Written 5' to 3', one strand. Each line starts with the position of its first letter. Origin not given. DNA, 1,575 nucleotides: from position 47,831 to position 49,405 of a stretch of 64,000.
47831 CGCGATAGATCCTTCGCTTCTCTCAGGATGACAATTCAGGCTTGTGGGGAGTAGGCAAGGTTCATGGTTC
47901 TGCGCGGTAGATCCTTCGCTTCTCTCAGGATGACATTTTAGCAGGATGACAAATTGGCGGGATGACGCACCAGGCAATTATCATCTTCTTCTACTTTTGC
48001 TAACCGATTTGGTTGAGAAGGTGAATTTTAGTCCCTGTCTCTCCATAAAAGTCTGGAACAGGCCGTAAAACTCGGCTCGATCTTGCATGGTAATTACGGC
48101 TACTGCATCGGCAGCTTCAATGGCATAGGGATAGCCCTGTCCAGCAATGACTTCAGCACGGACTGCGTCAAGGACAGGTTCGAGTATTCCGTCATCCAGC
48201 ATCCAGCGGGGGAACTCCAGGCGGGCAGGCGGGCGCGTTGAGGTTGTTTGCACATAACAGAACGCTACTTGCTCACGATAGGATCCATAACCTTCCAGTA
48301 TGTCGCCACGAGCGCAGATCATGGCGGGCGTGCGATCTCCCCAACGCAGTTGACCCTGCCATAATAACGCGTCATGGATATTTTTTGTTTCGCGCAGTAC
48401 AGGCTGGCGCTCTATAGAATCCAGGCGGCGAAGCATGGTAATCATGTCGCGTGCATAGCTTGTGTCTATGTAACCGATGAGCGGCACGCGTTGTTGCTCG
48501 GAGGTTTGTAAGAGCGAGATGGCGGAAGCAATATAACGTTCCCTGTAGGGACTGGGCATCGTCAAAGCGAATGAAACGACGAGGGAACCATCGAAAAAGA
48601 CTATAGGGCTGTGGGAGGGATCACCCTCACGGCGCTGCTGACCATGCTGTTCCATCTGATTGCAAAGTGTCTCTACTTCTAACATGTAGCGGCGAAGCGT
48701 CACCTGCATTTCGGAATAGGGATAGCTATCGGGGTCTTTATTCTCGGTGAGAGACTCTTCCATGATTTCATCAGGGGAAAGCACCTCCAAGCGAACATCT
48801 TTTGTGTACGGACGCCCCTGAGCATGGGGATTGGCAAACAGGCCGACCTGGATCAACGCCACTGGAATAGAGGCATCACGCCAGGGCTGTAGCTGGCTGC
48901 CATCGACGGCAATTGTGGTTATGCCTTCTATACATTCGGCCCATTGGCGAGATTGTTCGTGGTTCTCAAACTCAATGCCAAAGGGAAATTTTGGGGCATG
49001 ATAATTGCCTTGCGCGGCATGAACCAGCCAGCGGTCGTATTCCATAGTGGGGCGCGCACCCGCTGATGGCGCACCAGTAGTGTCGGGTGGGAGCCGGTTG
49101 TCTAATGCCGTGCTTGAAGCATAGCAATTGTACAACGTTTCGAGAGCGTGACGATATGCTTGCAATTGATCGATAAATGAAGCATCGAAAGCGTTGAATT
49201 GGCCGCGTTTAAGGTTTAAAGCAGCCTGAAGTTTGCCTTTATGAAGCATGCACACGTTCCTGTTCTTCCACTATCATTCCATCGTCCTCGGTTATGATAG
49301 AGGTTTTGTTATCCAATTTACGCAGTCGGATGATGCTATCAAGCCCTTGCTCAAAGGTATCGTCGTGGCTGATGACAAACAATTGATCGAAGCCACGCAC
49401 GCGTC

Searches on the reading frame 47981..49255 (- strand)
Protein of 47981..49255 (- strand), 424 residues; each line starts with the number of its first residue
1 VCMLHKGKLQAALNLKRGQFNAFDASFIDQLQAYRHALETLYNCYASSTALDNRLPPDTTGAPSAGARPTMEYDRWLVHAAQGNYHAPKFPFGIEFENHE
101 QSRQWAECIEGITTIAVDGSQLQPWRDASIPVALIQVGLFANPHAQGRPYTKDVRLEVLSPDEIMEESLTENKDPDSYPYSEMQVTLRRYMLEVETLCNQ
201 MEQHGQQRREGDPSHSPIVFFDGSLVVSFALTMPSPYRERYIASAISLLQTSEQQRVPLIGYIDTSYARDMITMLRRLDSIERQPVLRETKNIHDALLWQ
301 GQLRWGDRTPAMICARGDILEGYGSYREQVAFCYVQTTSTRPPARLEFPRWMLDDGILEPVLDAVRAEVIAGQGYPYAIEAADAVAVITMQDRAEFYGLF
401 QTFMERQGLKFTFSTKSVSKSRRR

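Call 8: find_encoding_contigs(protein=window:47981-49255:-, flank=10000, max_places=10)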
Protein window:47981-49255:- (424 aa): no gene with exactly this product is on record in the collection.

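Call 21: search_protein_families(library=pfam, proteins=[window:47981-49255:-], max_evalue=0.001)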
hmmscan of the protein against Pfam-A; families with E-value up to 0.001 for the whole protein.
window:47981-49255:- (424 aa): 1 family
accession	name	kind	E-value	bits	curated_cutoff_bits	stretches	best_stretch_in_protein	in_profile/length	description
PF09376.16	NurA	-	1.1e-36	127.1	21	1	113-388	2-254/254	NurA domain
